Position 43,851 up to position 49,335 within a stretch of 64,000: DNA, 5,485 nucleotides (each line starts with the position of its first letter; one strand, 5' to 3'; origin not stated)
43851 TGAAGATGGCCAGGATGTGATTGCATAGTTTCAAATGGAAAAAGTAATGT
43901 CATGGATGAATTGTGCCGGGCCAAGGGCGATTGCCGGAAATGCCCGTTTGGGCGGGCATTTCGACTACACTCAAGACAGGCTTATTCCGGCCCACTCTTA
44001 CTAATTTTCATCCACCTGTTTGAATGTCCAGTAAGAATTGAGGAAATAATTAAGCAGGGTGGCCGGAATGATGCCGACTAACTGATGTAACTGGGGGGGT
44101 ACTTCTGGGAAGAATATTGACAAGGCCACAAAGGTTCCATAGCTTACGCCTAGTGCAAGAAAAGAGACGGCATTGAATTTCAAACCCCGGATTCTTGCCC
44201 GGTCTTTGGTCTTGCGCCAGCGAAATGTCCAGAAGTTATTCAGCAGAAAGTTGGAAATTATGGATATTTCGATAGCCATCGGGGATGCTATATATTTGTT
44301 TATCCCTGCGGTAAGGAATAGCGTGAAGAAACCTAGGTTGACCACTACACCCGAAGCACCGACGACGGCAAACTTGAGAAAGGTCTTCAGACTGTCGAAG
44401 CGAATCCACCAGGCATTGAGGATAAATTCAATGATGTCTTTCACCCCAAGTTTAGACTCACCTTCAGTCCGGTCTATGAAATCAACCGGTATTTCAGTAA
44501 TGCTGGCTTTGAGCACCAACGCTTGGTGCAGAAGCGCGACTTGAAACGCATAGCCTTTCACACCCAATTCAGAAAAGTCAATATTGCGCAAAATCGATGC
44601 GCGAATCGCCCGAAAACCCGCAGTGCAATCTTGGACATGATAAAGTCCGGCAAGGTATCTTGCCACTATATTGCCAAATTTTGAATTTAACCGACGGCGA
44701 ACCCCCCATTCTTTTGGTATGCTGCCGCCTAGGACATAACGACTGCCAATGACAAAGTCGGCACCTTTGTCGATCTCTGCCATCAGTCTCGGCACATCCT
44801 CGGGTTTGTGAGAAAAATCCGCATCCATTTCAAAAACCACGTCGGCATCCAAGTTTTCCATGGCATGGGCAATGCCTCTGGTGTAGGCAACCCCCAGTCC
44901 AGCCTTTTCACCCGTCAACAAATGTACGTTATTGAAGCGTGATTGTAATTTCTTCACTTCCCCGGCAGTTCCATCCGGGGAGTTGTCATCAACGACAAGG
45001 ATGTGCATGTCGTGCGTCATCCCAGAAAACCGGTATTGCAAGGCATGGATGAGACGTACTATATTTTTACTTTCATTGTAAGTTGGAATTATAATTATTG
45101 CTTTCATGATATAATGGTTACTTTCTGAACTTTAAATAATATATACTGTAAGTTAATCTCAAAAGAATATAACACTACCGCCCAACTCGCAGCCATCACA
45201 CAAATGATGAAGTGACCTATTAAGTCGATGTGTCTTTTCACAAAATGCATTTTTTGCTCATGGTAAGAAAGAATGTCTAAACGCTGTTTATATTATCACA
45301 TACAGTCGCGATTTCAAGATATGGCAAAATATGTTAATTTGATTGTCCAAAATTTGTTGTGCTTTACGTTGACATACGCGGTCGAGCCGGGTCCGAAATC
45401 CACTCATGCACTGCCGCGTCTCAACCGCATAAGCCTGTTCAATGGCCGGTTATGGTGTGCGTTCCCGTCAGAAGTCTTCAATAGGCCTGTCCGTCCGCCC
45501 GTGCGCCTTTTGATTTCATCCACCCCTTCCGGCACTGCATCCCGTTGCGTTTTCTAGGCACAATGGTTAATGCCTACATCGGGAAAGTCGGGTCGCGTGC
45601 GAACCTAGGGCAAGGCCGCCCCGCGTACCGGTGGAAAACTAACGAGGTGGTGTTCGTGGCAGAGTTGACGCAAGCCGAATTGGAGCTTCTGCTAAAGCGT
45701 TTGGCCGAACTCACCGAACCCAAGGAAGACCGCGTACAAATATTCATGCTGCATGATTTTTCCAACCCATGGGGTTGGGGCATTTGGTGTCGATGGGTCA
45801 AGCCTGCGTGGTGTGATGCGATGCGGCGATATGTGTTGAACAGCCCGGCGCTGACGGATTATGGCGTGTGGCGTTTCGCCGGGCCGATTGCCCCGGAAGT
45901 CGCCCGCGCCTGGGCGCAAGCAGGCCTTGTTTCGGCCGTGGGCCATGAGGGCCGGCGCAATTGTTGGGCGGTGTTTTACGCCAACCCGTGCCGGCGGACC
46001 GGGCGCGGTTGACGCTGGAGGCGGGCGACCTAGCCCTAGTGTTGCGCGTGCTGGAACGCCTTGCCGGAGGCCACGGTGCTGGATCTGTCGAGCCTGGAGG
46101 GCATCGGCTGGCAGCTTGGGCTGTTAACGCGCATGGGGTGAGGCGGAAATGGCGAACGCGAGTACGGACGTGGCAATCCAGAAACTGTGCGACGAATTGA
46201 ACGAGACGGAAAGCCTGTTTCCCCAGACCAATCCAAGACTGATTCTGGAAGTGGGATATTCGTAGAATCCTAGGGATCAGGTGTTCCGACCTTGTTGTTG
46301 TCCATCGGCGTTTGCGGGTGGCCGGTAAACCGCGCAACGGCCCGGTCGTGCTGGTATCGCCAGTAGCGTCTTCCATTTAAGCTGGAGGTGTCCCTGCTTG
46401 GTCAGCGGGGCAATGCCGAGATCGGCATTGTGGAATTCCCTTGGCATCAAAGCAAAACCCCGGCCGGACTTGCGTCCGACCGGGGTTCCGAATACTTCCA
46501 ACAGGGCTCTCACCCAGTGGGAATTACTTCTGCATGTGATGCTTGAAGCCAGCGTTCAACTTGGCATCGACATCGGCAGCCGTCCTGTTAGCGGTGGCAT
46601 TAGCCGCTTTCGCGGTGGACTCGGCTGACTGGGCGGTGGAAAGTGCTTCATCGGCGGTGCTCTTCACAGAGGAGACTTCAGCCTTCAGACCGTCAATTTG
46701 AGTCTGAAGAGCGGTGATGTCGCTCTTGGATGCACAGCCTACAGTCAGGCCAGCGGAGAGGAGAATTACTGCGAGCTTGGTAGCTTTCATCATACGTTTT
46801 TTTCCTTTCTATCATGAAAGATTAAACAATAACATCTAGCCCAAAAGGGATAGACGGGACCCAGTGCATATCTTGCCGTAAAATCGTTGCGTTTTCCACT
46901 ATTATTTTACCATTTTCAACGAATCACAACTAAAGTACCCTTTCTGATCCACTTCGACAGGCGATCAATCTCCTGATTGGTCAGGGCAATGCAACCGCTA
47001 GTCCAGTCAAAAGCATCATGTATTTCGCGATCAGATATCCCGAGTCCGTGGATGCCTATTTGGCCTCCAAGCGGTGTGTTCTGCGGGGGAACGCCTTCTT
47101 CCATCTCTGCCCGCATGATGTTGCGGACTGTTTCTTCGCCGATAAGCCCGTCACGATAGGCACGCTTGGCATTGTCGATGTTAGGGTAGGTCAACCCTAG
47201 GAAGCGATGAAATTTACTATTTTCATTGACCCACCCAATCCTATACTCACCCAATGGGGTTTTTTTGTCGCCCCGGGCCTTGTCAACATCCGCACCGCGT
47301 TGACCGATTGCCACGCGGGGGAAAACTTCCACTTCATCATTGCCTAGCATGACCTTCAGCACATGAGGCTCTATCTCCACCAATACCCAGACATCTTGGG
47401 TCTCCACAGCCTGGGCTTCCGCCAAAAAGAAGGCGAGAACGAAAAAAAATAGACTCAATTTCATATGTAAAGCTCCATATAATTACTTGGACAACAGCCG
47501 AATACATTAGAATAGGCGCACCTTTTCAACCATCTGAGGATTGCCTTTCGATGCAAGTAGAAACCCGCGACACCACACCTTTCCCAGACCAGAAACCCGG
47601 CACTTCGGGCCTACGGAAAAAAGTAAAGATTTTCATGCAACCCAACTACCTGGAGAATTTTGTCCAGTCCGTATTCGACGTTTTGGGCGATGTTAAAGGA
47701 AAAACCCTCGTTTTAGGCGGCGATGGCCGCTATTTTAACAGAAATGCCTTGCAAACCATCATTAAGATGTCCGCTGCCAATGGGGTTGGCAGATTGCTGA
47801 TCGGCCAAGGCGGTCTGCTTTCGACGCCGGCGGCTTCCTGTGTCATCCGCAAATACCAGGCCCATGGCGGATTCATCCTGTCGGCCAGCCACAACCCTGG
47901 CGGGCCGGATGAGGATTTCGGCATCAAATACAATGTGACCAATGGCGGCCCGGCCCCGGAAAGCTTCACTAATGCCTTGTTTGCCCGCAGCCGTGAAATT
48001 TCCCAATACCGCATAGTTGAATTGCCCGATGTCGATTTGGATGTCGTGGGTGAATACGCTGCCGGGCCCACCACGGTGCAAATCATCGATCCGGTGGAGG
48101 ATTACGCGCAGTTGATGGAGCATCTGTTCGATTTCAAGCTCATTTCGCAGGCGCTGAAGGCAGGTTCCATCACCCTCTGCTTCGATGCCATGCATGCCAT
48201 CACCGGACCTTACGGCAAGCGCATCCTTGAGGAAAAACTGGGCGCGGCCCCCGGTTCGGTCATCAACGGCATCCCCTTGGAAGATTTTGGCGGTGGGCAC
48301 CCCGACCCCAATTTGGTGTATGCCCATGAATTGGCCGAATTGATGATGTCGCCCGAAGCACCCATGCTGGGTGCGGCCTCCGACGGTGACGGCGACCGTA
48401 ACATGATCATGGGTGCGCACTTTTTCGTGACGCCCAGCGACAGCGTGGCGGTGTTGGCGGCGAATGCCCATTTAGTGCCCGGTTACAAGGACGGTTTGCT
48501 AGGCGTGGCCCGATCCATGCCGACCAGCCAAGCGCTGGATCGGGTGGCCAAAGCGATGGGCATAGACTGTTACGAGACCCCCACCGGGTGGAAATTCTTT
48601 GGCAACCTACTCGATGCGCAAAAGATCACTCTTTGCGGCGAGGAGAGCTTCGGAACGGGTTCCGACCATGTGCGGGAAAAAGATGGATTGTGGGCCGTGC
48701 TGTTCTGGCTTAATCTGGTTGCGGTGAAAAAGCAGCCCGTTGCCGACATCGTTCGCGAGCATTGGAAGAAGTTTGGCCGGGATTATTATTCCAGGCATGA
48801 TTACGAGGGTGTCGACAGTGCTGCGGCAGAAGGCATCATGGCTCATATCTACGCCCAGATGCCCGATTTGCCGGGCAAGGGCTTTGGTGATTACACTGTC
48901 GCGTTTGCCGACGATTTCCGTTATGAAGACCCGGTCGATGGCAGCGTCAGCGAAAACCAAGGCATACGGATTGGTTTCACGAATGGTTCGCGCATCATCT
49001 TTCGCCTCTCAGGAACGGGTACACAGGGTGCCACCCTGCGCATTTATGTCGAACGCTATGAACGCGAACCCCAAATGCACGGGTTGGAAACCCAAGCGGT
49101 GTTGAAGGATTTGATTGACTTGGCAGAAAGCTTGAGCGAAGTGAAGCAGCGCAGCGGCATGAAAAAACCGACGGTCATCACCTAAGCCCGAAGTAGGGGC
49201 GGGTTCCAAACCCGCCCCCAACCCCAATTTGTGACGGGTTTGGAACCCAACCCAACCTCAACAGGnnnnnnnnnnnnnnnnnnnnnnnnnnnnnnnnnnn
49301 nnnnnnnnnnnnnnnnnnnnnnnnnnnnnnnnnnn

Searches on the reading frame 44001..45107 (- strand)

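Call 83: search_protein_families(library=pfam, proteins=[window:44001-45107:-], max_evalue=0.0001)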
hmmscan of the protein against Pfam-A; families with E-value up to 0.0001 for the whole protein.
window:44001-45107:- (368 aa): 2 families
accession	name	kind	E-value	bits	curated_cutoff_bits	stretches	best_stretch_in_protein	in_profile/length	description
PF00535.33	Glycos_transf_2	-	6.6e-29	101.4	23.3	1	5-175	2-166/168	Glycosyl transferase family 2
PF04138.20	GtrA_DPMS_TM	-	6.4e-25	88.1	26.1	1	245-362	1-117/117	GtrA/DPMS, transmembrane domain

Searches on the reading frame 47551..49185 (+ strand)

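Call 83: search_protein_families(library=pfam, proteins=[window:47551-49185:+], max_evalue=0.0001)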
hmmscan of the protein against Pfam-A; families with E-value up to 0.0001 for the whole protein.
window:47551-49185:+ (544 aa): 4 families
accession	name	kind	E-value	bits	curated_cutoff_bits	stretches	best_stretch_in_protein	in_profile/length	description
PF24947.1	PGM1_C_vert_fung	-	3.4e-46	157.4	27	1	410-541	1-138/138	Phosphoglucomutase-1, C-terminal domain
PF02878.22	PGM_PMM_I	-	3.5e-32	111.4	22.5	1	14-153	2-137/138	Phosphoglucomutase/phosphomannomutase, alpha/beta/alpha domain I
PF02880.22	PGM_PMM_III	-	3.9e-26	91.9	20.7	1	296-408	2-115/115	Phosphoglucomutase/phosphomannomutase, alpha/beta/alpha domain III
PF02879.22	PGM_PMM_II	-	1.1e-11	45.5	29.3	1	184-287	2-99/103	Phosphoglucomutase/phosphomannomutase, alpha/beta/alpha domain II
